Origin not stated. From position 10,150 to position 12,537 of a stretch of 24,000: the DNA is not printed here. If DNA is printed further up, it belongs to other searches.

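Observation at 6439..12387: Tightly packed three-gene module: tandem PilZ-like protein -> V4R-like/GAF hybrid histidine kinase -> FadL/TodX porin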

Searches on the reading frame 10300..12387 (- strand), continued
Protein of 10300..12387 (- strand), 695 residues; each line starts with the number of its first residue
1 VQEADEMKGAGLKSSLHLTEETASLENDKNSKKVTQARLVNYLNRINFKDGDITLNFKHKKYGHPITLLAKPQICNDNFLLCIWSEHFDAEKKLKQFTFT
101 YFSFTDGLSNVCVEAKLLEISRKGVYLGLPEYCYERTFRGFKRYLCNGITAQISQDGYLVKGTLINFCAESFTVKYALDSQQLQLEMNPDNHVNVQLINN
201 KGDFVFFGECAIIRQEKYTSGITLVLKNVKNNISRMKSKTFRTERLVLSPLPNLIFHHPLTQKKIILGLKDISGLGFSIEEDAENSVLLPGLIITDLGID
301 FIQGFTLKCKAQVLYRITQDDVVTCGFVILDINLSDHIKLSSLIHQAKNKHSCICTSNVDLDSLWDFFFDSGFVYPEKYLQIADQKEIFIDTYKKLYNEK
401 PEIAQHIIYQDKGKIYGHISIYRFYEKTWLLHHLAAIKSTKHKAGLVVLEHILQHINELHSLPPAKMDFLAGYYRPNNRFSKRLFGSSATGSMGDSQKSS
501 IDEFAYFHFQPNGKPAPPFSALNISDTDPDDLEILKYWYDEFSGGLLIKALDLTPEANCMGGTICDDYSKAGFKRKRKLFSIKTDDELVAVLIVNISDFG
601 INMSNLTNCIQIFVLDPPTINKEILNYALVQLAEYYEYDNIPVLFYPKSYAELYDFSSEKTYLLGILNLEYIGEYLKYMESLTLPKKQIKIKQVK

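Call 19: search_protein_families(library=pfam, proteins=[L028:11982-13988:+, L013:12064-14016:+, L050:12083-14386:+, L028:13943-14818:-, L013:14018-14827:-, L010:12063-13007:-, L063:14347-17235:-, L028:4935-7415:-, L063:12128-12955:-, L050:14409-15365:-], max_evalue=0.01)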
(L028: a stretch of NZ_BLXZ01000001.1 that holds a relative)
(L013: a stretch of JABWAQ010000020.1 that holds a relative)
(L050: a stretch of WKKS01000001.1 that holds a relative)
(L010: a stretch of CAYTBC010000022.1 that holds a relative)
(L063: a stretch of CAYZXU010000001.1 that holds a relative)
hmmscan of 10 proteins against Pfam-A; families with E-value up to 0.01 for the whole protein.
L028:11982-13988:+ (668 aa): 6 families
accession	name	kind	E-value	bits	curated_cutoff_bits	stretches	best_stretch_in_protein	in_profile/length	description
PF13487.12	HD_5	-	3.1e-41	141.4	27.2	1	464-632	2-170/170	HD domain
PF01966.28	HD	-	5.1e-20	72.3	22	1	477-600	2-115/116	HD domain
PF01590.32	GAF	-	1.2e-13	52.1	22.4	1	298-445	2-133/133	GAF domain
PF13185.12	GAF_2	-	1.8e-10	41.6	28.6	1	296-446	2-136/136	GAF domain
PF13492.12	GAF_3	-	1.4e-06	29.2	27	1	297-447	1-129/129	GAF domain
PF12625.12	Arabinose_bd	-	0.00097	19.7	27.6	1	39-89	3-53/185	Arabinose-binding domain of AraC transcription regulator, N-term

L013:12064-14016:+ (650 aa): 5 families
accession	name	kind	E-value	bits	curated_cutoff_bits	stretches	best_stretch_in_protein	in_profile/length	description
PF13487.12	HD_5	-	1.9e-40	138.8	27.2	1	457-625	2-170/170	HD domain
PF01966.28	HD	-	9.2e-18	65.1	22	1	470-593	2-115/116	HD domain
PF01590.32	GAF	-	4.9e-13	50.2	22.4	1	290-438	1-133/133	GAF domain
PF13185.12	GAF_2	-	1.9e-10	41.5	28.6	1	289-439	2-136/136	GAF domain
PF13492.12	GAF_3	-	6.4e-07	30.3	27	1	290-440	1-129/129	GAF domain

L050:12083-14386:+ (767 aa): 5 families
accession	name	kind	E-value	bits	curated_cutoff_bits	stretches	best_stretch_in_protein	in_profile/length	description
PF13487.12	HD_5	-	6.4e-40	137.1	27.2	1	458-625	2-169/170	HD domain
PF01966.28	HD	-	2.7e-18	66.8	22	1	471-594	2-115/116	HD domain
PF01590.32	GAF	-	1.2e-14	55.5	22.4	1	292-439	2-133/133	GAF domain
PF07238.19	PilZ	-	1.2e-11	45.2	22.5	1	654-755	3-100/102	PilZ domain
PF13185.12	GAF_2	-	1.5e-09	38.6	28.6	1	291-439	3-135/136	GAF domain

L028:13943-14818:- (291 aa): 9 families
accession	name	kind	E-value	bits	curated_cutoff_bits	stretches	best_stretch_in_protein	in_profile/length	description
PF08241.18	Methyltransf_11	-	7.6e-11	43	21.2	1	65-161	1-94/95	Methyltransferase domain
PF08242.18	Methyltransf_12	-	1.5e-10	42.1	30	1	65-160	1-98/98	Methyltransferase domain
PF13489.12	Methyltransf_23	-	1.5e-10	41.5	27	1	54-178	16-124/164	Methyltransferase domain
PF13649.12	Methyltransf_25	-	1.2e-09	39.2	27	1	65-158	2-97/97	Methyltransferase domain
PF13847.12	Methyltransf_31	-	1.7e-09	37.9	27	1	58-179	1-114/145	Methyltransferase domain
PF01135.25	PCMT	-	0.00029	21.1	20.3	1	55-92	68-105/210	Protein-L-isoaspartate(D-aspartate) O-methyltransferase (PCMT)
PF02353.26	CMAS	-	0.00098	19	27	1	56-162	58-164/273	Mycolic acid cyclopropane synthetase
PF01209.24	Ubie_methyltran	-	0.0019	18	20.1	1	57-166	44-155/233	ubiE/COQ5 methyltransferase family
PF01728.25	FtsJ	-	0.0065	16.9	24.1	0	58-96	19-56/181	FtsJ-like methyltransferase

L013:14018-14827:- (269 aa): 8 families
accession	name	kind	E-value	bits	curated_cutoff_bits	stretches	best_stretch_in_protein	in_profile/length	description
PF08241.18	Methyltransf_11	-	9e-13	49.1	21.2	1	43-138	2-94/95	Methyltransferase domain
PF13649.12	Methyltransf_25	-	3.2e-11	44.2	27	1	41-135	1-97/97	Methyltransferase domain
PF13847.12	Methyltransf_31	-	3.2e-11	43.5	27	1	35-143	1-113/145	Methyltransferase domain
PF08242.18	Methyltransf_12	-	8e-08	33.4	30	1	43-137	2-98/98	Methyltransferase domain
PF01209.24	Ubie_methyltran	-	4.1e-07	30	20.1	1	34-149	44-161/233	ubiE/COQ5 methyltransferase family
PF13489.12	Methyltransf_23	-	4.8e-07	30.1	27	1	32-150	17-124/164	Methyltransferase domain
PF01135.25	PCMT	-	6.5e-06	26.5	20.3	1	32-81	68-117/210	Protein-L-isoaspartate(D-aspartate) O-methyltransferase (PCMT)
PF01728.25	FtsJ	-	0.0017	18.8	24.1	1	35-97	19-78/181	FtsJ-like methyltransferase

L010:12063-13007:- (314 aa): 14 families
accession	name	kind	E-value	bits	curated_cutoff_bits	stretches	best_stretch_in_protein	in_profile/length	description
PF13847.12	Methyltransf_31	-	2.2e-16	60.3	27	1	82-188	3-113/145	Methyltransferase domain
PF13649.12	Methyltransf_25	-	3e-16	60.3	27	1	86-180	1-97/97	Methyltransferase domain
PF08241.18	Methyltransf_11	-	1.4e-15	58.1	21.2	1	88-183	2-94/95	Methyltransferase domain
PF08242.18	Methyltransf_12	-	7.2e-14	52.7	30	1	88-182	2-98/98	Methyltransferase domain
PF01209.24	Ubie_methyltran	-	1.1e-09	38.4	20.1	1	81-189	46-156/233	ubiE/COQ5 methyltransferase family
PF13489.12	Methyltransf_23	-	4.2e-09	36.8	27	1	78-191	18-123/164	Methyltransferase domain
PF13578.12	Methyltransf_24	-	8.7e-06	27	26.3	1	89-183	3-101/105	Methyltransferase domain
PF01135.25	PCMT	-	1.2e-05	25.6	20.3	1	77-183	68-170/210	Protein-L-isoaspartate(D-aspartate) O-methyltransferase (PCMT)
PF05175.20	MTS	-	0.00046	20.3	23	1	84-184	33-138/170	Methyltransferase small domain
PF02390.23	Methyltransf_4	-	0.0021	18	24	0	86-132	5-50/173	Putative methyltransferase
PF00891.24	Methyltransf_2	-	0.0021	17.9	22.3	1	82-186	62-166/210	O-methyltransferase domain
PF01728.25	FtsJ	-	0.0025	18.2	24.1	1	79-142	18-78/181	FtsJ-like methyltransferase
PF05401.17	NodS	-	0.0042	17.4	24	1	86-196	47-156/201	Nodulation protein S (NodS)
PF08704.16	GCD14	-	0.0079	16.3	26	0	80-136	38-94/247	tRNA methyltransferase complex GCD14 subunit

L063:14347-17235:- (962 aa): 11 families
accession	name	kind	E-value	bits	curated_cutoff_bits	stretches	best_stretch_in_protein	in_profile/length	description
PF02518.31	HATPase_c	-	4.3e-22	79.1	26.4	1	700-821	2-110/111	Histidine kinase-, DNA gyrase B-, and HSP90-like ATPase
PF00072.30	Response_reg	-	1.7e-21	76.9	30.2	1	844-953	1-109/111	Response regulator receiver domain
PF13426.13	PAS_9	-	7.7e-12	45.8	27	1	459-565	3-103/103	PAS domain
PF00989.32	PAS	-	3.7e-11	43.5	22.6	1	449-563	2-113/113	PAS fold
PF13185.12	GAF_2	-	4e-11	43.7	28.6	1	286-434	3-135/136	GAF domain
PF01590.32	GAF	-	7.1e-11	43.2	22.4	1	286-434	1-133/133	GAF domain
PF00512.31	HisKA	-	1.3e-08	35.2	26.9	1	590-651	3-63/66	His Kinase A (phospho-acceptor) domain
PF13188.13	PAS_8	-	3.9e-06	27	21.8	1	450-494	3-44/65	PAS domain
PF08448.16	PAS_4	-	0.00013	22.6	23.1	1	455-565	2-107/110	PAS fold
PF13492.12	GAF_3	-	0.00061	20.6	27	1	286-436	1-129/129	GAF domain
PF23198.2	PDE8A_N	-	0.00065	20.1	29.6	1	859-919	28-88/147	PDE8A-like, N-terminal domain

L028:4935-7415:- (826 aa): 5 families
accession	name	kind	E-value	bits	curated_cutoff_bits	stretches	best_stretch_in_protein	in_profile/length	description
PF02518.31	HATPase_c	-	1.1e-18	68.2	26.4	1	718-823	1-108/111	Histidine kinase-, DNA gyrase B-, and HSP90-like ATPase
PF01590.32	GAF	-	3.4e-14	53.9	22.4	1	421-569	1-133/133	GAF domain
PF00512.31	HisKA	-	1.6e-13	50.9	26.9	1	616-674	8-63/66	His Kinase A (phospho-acceptor) domain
PF13185.12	GAF_2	-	1.8e-13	51.3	28.6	1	420-569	2-135/136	GAF domain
PF13492.12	GAF_3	-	3.4e-08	34.4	27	1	421-571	1-129/129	GAF domain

L063:12128-12955:- (275 aa): 12 families
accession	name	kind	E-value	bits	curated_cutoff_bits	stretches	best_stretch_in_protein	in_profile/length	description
PF13847.12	Methyltransf_31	-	9.5e-14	51.7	27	1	35-150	1-113/145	Methyltransferase domain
PF13649.12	Methyltransf_25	-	5.3e-11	43.5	27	1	41-142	1-97/97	Methyltransferase domain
PF08241.18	Methyltransf_11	-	6.9e-10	39.9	21.2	1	43-145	2-94/95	Methyltransferase domain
PF08242.18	Methyltransf_12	-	1.6e-08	35.6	30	1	43-144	2-98/98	Methyltransferase domain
PF01135.25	PCMT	-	5e-08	33.4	20.3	1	25-88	61-124/210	Protein-L-isoaspartate(D-aspartate) O-methyltransferase (PCMT)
PF13489.12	Methyltransf_23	-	1.2e-06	28.7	27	1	30-164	15-126/164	Methyltransferase domain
PF01209.24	Ubie_methyltran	-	1.6e-06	28.1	20.1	1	33-149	43-154/233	ubiE/COQ5 methyltransferase family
PF08704.16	GCD14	-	0.001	19.2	26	1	35-88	38-91/247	tRNA methyltransferase complex GCD14 subunit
PF01728.25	FtsJ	-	0.0019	18.6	24.1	1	35-101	19-82/181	FtsJ-like methyltransferase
PF02353.26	CMAS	-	0.0051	16.6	27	1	33-143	58-161/273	Mycolic acid cyclopropane synthetase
PF05724.17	TPMT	-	0.0074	16.4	26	0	56-158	53-165/218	Thiopurine S-methyltransferase (TPMT)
PF01189.24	Methyltr_RsmB-F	-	0.0097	16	27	0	49-88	21-59/199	16S rRNA methyltransferase RsmB/F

L050:14409-15365:- (318 aa): 12 families
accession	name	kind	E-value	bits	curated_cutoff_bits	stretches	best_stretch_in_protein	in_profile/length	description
PF08241.18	Methyltransf_11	-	2.5e-14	54.1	21.2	1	92-187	2-94/95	Methyltransferase domain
PF13649.12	Methyltransf_25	-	4.7e-14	53.3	27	1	90-184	1-97/97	Methyltransferase domain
PF13489.12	Methyltransf_23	-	1.5e-13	51.2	27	1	73-203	10-124/164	Methyltransferase domain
PF08242.18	Methyltransf_12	-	9.9e-13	49.1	30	1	92-186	2-98/98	Methyltransferase domain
PF13847.12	Methyltransf_31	-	3.8e-12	46.5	27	1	84-192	1-113/145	Methyltransferase domain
PF01135.25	PCMT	-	5.8e-08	33.2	20.3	1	81-140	68-130/210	Protein-L-isoaspartate(D-aspartate) O-methyltransferase (PCMT)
PF01209.24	Ubie_methyltran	-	1e-06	28.7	20.1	1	83-192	44-155/233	ubiE/COQ5 methyltransferase family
PF05175.20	MTS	-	0.00067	19.8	23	1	88-189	33-139/170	Methyltransferase small domain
PF08003.17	Methyltransf_9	-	0.0015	18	23.8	1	87-188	116-217/315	Protein of unknown function (DUF1698)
PF05724.17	TPMT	-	0.0016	18.6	26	1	125-200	88-165/218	Thiopurine S-methyltransferase (TPMT)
PF13578.12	Methyltransf_24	-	0.0017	19.7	26.3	1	93-187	3-101/105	Methyltransferase domain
PF02353.26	CMAS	-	0.0075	16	27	1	82-154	58-129/273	Mycolic acid cyclopropane synthetase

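Call 20: predict_structure(alignment_id=A1)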
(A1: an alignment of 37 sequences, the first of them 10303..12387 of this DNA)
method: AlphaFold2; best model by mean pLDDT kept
length: 695 residues; sequences in the alignment: 37
mean_pLDDT: 83.1   pTM: 0.72
mean pLDDT of the five models: 83.1, 83.0, 82.1, 82.0, 81.0
residues with pLDDT >= 90: 249; 70-90: 345; 50-70: 80; < 50: 21
segments of 3 or more residues with pLDDT < 50: 1-14, 693-695
pLDDT, mean of each block of 10 residues (from residue 1): 30 47 55 87 87 89 85 89 83 85 80 90 91 77 86 90 91 83 68 93 92 84 90 72 80 93 92 92 87 95 90 91 92 89 87 78 86 63 71 76 87 89 89 83 83 86 83 86 74 81 93 70 90 95 91 84 81 89 93 86 74 92 88 87 93 85 92 83 60 48
secondary structure, 60 per line:
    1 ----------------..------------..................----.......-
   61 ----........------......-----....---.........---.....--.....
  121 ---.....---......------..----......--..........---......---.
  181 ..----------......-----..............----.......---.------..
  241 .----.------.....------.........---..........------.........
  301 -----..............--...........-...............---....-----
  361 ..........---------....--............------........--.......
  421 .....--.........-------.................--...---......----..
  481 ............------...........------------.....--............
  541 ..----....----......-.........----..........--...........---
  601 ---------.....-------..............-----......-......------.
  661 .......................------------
elements in order (helices of 4 or more, strands of 3 or more residues): E31-35 H36-48 E53-59 E65-72 E79-84 H90-93 E97-105 E109-113 E116-120 E124-128 E132-137 E150-155 E158-167 E171-176 E193-198 E204-217 E222-228 E253-257 E264-272 E276-282 E292-300 E306-319 E322-332 H334-348 E352-355 H361-370 H380-383 H386-397 E404-411 E414-425 E428-436 H444-460 E469-474 H479-492 E499-509 E522-526 H529-542 H547-550 H555-560 H562-570 E575-584 E587-597 E610-614 H622-635 E641-646 H648-653 E660-668 H669-683

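Call 25: fold_search(model_id=the predicted structure, library=pdb)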
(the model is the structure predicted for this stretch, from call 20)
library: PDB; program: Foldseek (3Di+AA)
matches with E <= 10: 1410; with E <= 0.001: 103
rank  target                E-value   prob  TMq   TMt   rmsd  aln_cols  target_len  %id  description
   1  6wqb                  1.5e-09  1.00  0.22  0.40   7.6       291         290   14  Crystal structure of VipF from Legionella hackeliae in complex with acetyl-CoA (released 2021-11-10)
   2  6wqc                  3.8e-09  1.00  0.24  0.44   8.5       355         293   14  Crystal structure of VipF from Legionella hackeliae in complex with CoA (released 2021-11-10)
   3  7wx7                  8.0e-09  1.00  0.26  0.52   7.1       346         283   11  complex of a legionella acetyltransferase VipF and COA/ACO (released 2023-02-22)
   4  5kf1_A                3.4e-08  1.00  0.24  0.43   8.6       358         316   11  X-ray structure of a glucosamine N-Acetyltransferase from Clostridium acetobutylicum, apo form, pH 5 (released 2016-07-06)
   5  7wx5                  5.2e-08  1.00  0.25  0.48   7.7       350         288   10  a Legionella acetyltransferase effector VipF (released 2023-02-22)
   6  5kgh_A                5.5e-08  1.00  0.25  0.45   8.6       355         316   12  X-ray structure of a glucosamine N-Acetyltransferase from Clostridium acetobutylicum, mutant Y297F (released 2016-07-06)
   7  5kf2                  1.2e-07  1.00  0.25  0.44   8.4       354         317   11  X-ray structure of a glucosamine N-Acetyltransferase from Clostridium acetobutylicum, apo form, pH 8 (released 2016-07-06)
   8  5kga_A                1.4e-07  1.00  0.25  0.44   8.5       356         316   12  X-ray structure of a glucosamine N-Acetyltransferase from Clostridium acetobutylicum, mutant D287N, in complex with N- (released 2016-07-06)
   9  5kgh_B                1.6e-07  1.00  0.25  0.44   8.8       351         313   12  X-ray structure of a glucosamine N-Acetyltransferase from Clostridium acetobutylicum, mutant Y297F (released 2016-07-06)
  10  7mie                  3.4e-07  1.00  0.11  0.29  16.4       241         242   16  Crystal structure of the Borreliella burgdorferi PlzA protein in complex with c-di-GMP (released 2021-06-30)
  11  5kf1_B                3.8e-07  1.00  0.25  0.45   8.4       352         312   12  X-ray structure of a glucosamine N-Acetyltransferase from Clostridium acetobutylicum, apo form, pH 5 (released 2016-07-06)
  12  3kyf                  6.8e-07  1.00  0.20  0.46   6.6       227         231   13  Crystal structure of P4397 complexed with c-di-GMP (released 2010-04-14)
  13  5vx6_A                6.8e-07  1.00  0.14  0.44  13.7       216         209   12  Structure of Bacillus subtilis Inhibitor of motility (MotI/DgrA) (released 2017-11-22)
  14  5ked_A                7.2e-07  1.00  0.14  0.40  14.4       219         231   13  Structure of the 2.65 Angstrom P2(1) crystal of K. pneumonia MrkH (released 2016-08-17)
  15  5kec_D                8.0e-07  1.00  0.14  0.41  14.2       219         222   14  Structure of K. pneumonia MrkH in its apo state. (released 2016-08-17)
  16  1yln                  8.9e-07  1.00  0.16  0.40  10.3       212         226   11  The Crystal Structure of the Protein of Unknown Function VCA0042 from Vibrio cholerae O1 (released 2005-03-08)
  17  5y6f                  1.2e-06  1.00  0.21  0.52   5.3       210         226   12  Crystal structure of YcgR in complex with c-di-GMP from Escherichia coli (released 2018-07-18)
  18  2wpw_C                1.2e-06  1.00  0.23  0.40   8.5       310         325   11  Tandem GNAT protein from the clavulanic acid biosynthesis pathway (without AcCoA) (released 2009-12-29)
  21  2wpw_A                1.7e-06  1.00  0.23  0.40   8.4       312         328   12  Tandem GNAT protein from the clavulanic acid biosynthesis pathway (without AcCoA) (released 2009-12-29)
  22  3iu2_B                1.7e-06  1.00  0.21  0.35   8.4       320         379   13  Crystal Structure of human type-I N-myristoyltransferase with bound myristoyl-CoA and inhibitor DDD90096 (released 2009-09-15)
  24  2wpw_B                2.1e-06  1.00  0.23  0.41   8.1       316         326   11  Tandem GNAT protein from the clavulanic acid biosynthesis pathway (without AcCoA) (released 2009-12-29)
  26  2rde_B                2.5e-06  1.00  0.19  0.45   7.1       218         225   10  Crystal structure of VCA0042 complexed with c-di-GMP (released 2007-10-30)
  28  5vx6_B                3.4e-06  1.00  0.14  0.43  15.2       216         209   11  Structure of Bacillus subtilis Inhibitor of motility (MotI/DgrA) (released 2017-11-22)
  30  2rde_A                3.6e-06  1.00  0.20  0.50   6.4       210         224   10  Crystal structure of VCA0042 complexed with c-di-GMP (released 2007-10-30)
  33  5kec_A                4.4e-06  1.00  0.14  0.40  13.7       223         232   14  Structure of K. pneumonia MrkH in its apo state. (released 2016-08-17)
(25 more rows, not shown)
